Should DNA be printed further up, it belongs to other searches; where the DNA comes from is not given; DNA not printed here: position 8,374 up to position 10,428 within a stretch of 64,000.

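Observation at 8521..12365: Tandem pair of ~580-aa paralogues of an unrecognised multi-domain wHTH family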

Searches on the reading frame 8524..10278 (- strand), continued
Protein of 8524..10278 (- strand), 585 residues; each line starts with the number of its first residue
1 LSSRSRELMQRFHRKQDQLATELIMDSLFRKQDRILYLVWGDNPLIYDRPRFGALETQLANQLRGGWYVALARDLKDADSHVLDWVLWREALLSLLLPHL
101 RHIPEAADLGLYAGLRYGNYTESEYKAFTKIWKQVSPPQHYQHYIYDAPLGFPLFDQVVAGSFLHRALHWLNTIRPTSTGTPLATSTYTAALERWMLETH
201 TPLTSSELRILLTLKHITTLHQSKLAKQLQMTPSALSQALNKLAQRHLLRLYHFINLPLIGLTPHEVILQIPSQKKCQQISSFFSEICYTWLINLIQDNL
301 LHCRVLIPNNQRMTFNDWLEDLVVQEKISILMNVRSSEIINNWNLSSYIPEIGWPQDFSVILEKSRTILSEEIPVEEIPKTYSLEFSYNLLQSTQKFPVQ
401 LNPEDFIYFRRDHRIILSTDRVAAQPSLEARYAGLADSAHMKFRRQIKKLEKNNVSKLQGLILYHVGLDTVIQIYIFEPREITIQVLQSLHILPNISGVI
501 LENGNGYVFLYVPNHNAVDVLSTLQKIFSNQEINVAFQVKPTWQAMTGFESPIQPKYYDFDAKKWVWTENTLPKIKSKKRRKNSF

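Call 31: fold_search(model_id=the predicted structure, library=pdb)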
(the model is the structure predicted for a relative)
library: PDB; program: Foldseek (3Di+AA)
matches with E <= 10: 1137; with E <= 0.001: 4
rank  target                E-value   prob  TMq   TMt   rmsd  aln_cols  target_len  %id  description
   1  4ch7                  3.0e-07  1.00  0.32  0.53  11.6       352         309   11  Crystal structure of the siroheme decarboxylase NirDL (released 2014-07-30)
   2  4czc                  1.3e-06  1.00  0.32  0.53  11.8       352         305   10  Crystal structure of the siroheme decarboxylase NirDL in co-complex with iron-uroporphyrin III analogue (released 2014-07-30)
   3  5en5_C                6.9e-04  0.80  0.13  0.12  23.8       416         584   10  Apo structure of bacterial efflux pump. (released 2016-04-06)
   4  5en5_B                9.9e-04  0.85  0.14  0.13  23.4       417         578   10  Apo structure of bacterial efflux pump. (released 2016-04-06)
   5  5ent_C                2.2e-03  0.69  0.13  0.13  23.4       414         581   11  Minocycline bound structure of bacterial efflux pump. (released 2016-04-06)
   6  5enp_C                3.3e-03  0.66  0.13  0.13  24.6       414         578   10  MBX2931 bound structure of bacterial efflux pump. (released 2016-04-06)
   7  2dbb_B                7.8e-03  1.00  0.17  0.49   5.5       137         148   17  Crystal structure of PH0061 (released 2006-06-15)
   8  2p5v_C                9.1e-03  1.00  0.17  0.48   5.4       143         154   15  Crystal Structure of Transcriptional Regulator NMB0573 from Neisseria Meningitidis (released 2007-04-03)
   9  9w4w                  9.1e-03  1.00  0.16  0.45   6.2       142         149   15  Structure of transcription factor in complex with L-Ile (released 2026-03-25)
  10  7fby                  1.1e-02  1.00  0.17  0.48   5.6       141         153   15  Crystal Structure of PH0140 from Pyrococcus horikosii OT3 (released 2022-07-20)
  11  2p6t_B                1.3e-02  1.00  0.16  0.43   6.2       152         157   12  CRYSTAL STRUCTURE OF TRANSCRIPTIONAL REGULATOR NMB0573 and L-LEUCINE COMPLEX FROM NEISSERIA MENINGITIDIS (released 2007-04-03)
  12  2pmh                  1.4e-02  1.00  0.18  0.55   4.6       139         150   14  Crystal structure of Thr132Ala of ST1022 from Sulfolobus tokodaii (released 2008-04-22)
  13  3i4p                  1.4e-02  1.00  0.17  0.48   5.8       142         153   15  Crystal structure of AsnC family transcriptional regulator from Agrobacterium tumefaciens (released 2009-07-28)
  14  2p5v_G                1.5e-02  1.00  0.16  0.44   5.8       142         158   13  Crystal Structure of Transcriptional Regulator NMB0573 from Neisseria Meningitidis (released 2007-04-03)
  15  9w4v_A                1.8e-02  1.00  0.17  0.48   5.6       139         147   15  Structure of transcription factor in complex with D-allo-Ile (released 2026-03-25)
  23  2dbb_A                2.6e-02  1.00  0.17  0.49   5.4       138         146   16  Crystal structure of PH0061 (released 2006-06-15)
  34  2p5v_A                6.2e-02  0.99  0.17  0.47   5.5       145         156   14  Crystal Structure of Transcriptional Regulator NMB0573 from Neisseria Meningitidis (released 2007-04-03)
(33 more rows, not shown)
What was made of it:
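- On Lrp/AsnC (FFRP) superfamily: Foldseek probability is 1.0 over ~140 columns to many Lrp/AsnC structures (call 31).
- On Siroheme decarboxylase (NirDL/NirGH, AhbA/AhbB): Top Foldseek hits are 4ch7/4czc, E 3e-7 and 1.3e-6, 352 columns (call 31).
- Foldseek against the PDB: NirDL (4ch7/4czc) E 3e-7 over 352 columns, then more than 25 Lrp/AsnC regulators at probability 1.0 (call 31). NirDL is the top Foldseek hit (E 3e-7, 352 columns, TM 0.53 normalised to the target; call 31).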

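Call 32: list_cluster_members(proteins=[P0105, P0107, P0108, P0109, P0114, P0117, P0125, P0146, P0154, P0197])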
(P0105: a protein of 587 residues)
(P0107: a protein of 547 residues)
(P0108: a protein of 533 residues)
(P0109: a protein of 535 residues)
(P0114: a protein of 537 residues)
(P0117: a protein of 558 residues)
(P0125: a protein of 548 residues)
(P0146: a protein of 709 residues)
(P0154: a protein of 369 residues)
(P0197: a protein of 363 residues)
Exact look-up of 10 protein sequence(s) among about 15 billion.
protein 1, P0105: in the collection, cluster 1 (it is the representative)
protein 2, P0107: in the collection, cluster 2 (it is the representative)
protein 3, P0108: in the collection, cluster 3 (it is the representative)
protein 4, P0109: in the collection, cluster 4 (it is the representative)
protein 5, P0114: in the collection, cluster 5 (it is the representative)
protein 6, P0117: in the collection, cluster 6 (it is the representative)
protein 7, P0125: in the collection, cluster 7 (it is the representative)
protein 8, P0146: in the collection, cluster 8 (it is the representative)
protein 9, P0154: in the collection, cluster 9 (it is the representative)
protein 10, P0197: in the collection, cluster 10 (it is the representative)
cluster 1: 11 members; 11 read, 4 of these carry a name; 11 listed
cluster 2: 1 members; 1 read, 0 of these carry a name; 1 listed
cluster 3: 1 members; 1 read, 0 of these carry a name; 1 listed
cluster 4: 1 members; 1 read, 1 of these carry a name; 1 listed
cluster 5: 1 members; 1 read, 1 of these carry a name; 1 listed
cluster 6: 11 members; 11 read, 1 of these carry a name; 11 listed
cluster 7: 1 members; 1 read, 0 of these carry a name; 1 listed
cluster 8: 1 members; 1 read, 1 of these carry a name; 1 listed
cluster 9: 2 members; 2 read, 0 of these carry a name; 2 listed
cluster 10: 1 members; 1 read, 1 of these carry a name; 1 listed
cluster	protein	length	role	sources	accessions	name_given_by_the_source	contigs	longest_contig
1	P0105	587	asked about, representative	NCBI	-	-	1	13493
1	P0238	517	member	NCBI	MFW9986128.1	MAG: hypothetical protein ACFFDJ_06170, partial [Candidatus Odinarchaeota archaeon]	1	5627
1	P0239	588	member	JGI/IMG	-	hypothetical protein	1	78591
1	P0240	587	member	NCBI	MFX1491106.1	MAG: hypothetical protein ACFFBU_02515 [Promethearchaeota archaeon]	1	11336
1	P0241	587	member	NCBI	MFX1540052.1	MAG: hypothetical protein ACFFBX_04660 [Promethearchaeota archaeon]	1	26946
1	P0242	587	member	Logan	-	-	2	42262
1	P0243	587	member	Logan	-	-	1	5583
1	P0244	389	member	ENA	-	-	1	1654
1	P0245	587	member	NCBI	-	-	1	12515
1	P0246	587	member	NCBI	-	-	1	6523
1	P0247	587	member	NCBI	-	-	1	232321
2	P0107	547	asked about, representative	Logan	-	-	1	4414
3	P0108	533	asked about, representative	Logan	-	-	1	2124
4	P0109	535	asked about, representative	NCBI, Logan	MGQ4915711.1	MAG: hypothetical protein ACP6IU_13355 [Candidatus Asgardarchaeia archaeon]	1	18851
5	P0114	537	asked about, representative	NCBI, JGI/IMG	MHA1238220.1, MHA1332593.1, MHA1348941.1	MAG: hypothetical protein ACTSSJ_03095 [Candidatus Odinarchaeia archaeon]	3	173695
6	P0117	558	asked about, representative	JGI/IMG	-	-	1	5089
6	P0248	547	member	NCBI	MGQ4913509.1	MAG: hypothetical protein ACP6IU_02035 [Candidatus Asgardarchaeia archaeon]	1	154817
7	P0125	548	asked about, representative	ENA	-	-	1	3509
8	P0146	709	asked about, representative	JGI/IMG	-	DNA-binding Lrp family transcriptional regulator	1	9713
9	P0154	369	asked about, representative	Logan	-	-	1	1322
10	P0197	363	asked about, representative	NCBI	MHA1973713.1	MAG: Lrp/AsnC family transcriptional regulator [Candidatus Hodarchaeales archaeon]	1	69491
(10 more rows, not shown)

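Call 33: search_protein_families(library=pfam, proteins=[P0105, P0107, P0108, P0109, P0114, P0117, P0125, P0146, P0154, P0197], max_evalue=0.01)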
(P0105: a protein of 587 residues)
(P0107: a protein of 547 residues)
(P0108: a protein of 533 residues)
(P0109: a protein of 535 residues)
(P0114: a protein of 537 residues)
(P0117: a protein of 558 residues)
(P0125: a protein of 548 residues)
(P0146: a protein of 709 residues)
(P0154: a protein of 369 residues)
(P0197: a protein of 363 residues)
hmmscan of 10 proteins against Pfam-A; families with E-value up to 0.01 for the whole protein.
P0105 (587 aa): 2 families
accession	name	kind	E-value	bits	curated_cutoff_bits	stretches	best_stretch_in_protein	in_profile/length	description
PF13412.12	HTH_24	-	0.0034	17.4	21.9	0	204-244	2-42/48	Winged helix-turn-helix DNA-binding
PF01047.28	MarR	-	0.0054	17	24.6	0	203-248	1-46/59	MarR family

P0107 (547 aa): 1 family
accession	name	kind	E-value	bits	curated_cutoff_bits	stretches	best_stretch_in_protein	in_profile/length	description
PF01047.28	MarR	-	0.0038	17.5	24.6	1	188-227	2-41/59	MarR family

P0108 (533 aa): 7 families
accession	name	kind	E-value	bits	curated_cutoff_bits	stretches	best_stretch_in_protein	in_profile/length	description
PF13412.12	HTH_24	-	6.8e-09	35.6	21.9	1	181-222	1-42/48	Winged helix-turn-helix DNA-binding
PF01978.25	TrmB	-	0.00024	21.3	25.6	0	185-222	10-47/68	Sugar-specific transcriptional regulator TrmB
PF13545.12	HTH_Crp_2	-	0.00046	20.5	27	1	198-228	23-53/70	Crp-like helix-turn-helix domain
PF13560.12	HTH_31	-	0.0018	19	27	0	196-218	13-35/64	Helix-turn-helix domain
PF25212.1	HVO_A0114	-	0.0055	16.9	27.6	0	187-227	26-66/84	HVO_A0114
PF00325.26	Crp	-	0.0057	16.8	21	0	198-222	3-27/32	Bacterial regulatory proteins, crp family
PF12840.13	HTH_20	-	0.0077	16.6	27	0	373-420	3-50/51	Helix-turn-helix domain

P0109 (535 aa): 5 families
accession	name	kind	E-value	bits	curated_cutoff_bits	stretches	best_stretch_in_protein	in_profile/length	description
PF13412.12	HTH_24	-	5.5e-05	23.1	21.9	0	182-220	2-40/48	Winged helix-turn-helix DNA-binding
PF25212.1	HVO_A0114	-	0.00058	20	27.6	0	181-227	20-66/84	HVO_A0114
PF01978.25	TrmB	-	0.0016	18.7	25.6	0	180-224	5-49/68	Sugar-specific transcriptional regulator TrmB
PF08280.17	HTH_Mga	-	0.0034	17.8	23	0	185-222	7-44/59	M protein trans-acting positive regulator (MGA) HTH domain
PF08279.18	HTH_11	-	0.0084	16.4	25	0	188-230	5-46/55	HTH domain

P0114 (537 aa): 0 families

P0117 (558 aa): 4 families
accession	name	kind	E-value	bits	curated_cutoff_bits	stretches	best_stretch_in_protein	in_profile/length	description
PF13404.12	HTH_AsnC-type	-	1.9e-06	28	27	0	190-219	1-30/42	AsnC-type helix-turn-helix domain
PF13412.12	HTH_24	-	8.5e-06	25.7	21.9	1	380-423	2-46/48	Winged helix-turn-helix DNA-binding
PF17372.7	DUF5394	-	0.0047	16.8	25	1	169-265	104-203/243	Family of unknown function (DUF5394)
PF01755.23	Glyco_transf_25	-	0.0085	16.4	24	0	177-252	80-153/199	Glycosyltransferase family 25 (LPS biosynthesis protein)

P0125 (548 aa): 1 family
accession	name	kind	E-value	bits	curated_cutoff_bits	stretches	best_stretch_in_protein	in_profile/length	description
PF01047.28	MarR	-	0.0012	19.2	24.6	1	186-235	1-50/59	MarR family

P0146 (709 aa): 3 families
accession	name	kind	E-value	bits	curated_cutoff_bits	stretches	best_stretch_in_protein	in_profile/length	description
PF13404.12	HTH_AsnC-type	-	1.4e-09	38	27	1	543-583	1-41/42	AsnC-type helix-turn-helix domain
PF13412.12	HTH_24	-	4.2e-07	29.9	21.9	1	357-396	2-41/48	Winged helix-turn-helix DNA-binding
PF01047.28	MarR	-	0.0016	18.7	24.6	0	359-399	4-44/59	MarR family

P0154 (369 aa): 4 families
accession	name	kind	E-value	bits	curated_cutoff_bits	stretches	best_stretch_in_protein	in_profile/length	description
PF08279.18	HTH_11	-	2.1e-05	24.8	25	1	16-62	1-47/55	HTH domain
PF01047.28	MarR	-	5.6e-05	23.4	24.6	1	13-53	1-41/59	MarR family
PF08280.17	HTH_Mga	-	0.0014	19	23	1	14-56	4-46/59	M protein trans-acting positive regulator (MGA) HTH domain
PF13412.12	HTH_24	-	0.0014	18.6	21.9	1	19-54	7-42/48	Winged helix-turn-helix DNA-binding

P0197 (363 aa): 12 families
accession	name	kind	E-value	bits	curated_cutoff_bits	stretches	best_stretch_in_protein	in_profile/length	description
PF13412.12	HTH_24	-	3.1e-14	52.7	21.9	1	5-50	3-48/48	Winged helix-turn-helix DNA-binding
PF01047.28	MarR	-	1.4e-07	31.7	24.6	0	4-51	2-49/59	MarR family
PF08279.18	HTH_11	-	1.4e-05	25.3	25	1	7-47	2-43/55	HTH domain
PF25213.1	HVO_A0261_N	-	2.4e-05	24.6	35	0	5-56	11-61/86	HVO_A0261 N-terminal domain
PF13545.12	HTH_Crp_2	-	0.00019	21.7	27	0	19-61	22-67/70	Crp-like helix-turn-helix domain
PF13404.12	HTH_AsnC-type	-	0.0003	21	27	0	9-41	7-39/42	AsnC-type helix-turn-helix domain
PF12802.13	MarR_2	-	0.00036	21.1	27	0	191-229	3-42/61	MarR family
PF14947.12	HTH_45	-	0.0012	19.3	25.5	1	22-56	22-56/77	Winged helix-turn-helix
PF02002.24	TFIIE_alpha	-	0.0023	18.2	22.9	0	6-52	14-60/105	TFIIE alpha subunit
PF08280.17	HTH_Mga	-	0.003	17.9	23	0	9-41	9-41/59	M protein trans-acting positive regulator (MGA) HTH domain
PF08220.18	HTH_DeoR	-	0.0047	17.1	21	1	9-51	4-46/57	DeoR-like helix-turn-helix domain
PF01022.26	HTH_5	-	0.0099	16.2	22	0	7-51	4-47/47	Bacterial regulatory protein, arsR family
